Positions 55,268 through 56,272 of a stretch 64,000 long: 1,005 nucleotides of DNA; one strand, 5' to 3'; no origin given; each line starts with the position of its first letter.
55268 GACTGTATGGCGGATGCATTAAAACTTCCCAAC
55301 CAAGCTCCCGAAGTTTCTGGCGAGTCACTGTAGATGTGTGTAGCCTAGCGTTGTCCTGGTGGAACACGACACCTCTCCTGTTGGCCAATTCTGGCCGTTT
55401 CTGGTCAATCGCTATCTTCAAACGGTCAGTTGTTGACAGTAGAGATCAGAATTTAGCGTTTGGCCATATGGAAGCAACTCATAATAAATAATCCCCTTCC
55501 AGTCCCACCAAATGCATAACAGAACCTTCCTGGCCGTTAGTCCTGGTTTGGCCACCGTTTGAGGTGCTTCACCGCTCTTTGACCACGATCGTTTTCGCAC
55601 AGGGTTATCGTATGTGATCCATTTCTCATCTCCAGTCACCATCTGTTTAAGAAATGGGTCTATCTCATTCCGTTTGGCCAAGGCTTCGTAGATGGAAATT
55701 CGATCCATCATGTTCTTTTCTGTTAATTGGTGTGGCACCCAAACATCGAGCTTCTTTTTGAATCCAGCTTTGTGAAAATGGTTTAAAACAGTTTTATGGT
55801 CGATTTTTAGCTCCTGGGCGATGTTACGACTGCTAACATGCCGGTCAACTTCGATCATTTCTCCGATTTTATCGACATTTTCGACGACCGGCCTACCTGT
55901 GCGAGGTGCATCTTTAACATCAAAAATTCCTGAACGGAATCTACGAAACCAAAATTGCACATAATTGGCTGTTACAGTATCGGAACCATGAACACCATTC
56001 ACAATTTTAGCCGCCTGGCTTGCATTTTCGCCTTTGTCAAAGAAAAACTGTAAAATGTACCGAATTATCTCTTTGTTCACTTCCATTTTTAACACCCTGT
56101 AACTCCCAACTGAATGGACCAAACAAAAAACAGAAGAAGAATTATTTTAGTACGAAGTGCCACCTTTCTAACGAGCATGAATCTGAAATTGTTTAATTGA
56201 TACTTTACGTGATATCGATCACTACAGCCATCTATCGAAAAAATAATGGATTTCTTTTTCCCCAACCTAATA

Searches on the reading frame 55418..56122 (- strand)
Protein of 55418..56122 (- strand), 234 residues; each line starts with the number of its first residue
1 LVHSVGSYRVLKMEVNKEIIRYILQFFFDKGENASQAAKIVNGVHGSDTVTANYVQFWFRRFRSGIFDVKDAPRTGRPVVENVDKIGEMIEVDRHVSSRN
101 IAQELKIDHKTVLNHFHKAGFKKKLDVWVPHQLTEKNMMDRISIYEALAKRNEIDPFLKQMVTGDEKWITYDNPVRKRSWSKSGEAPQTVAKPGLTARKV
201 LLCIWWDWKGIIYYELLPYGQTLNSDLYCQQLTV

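Call 34: search_protein_families(library=pfam, proteins=[window:55418-56122:-], max_evalue=0.01)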
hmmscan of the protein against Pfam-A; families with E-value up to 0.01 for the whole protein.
window:55418-56122:- (234 aa): 3 families
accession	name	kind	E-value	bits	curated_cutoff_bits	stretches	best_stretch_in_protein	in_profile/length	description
PF01359.24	Transposase_1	-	1.2e-22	80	24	1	171-232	2-63/80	Transposase (partial DDE domain)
PF17906.7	HTH_48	-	7.2e-13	48.9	24.1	1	17-65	1-49/50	HTH domain in Mos1 transposase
PF01498.24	HTH_Tnp_Tc3_2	-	8e-06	26.5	31.5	1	85-142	3-64/72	Transposase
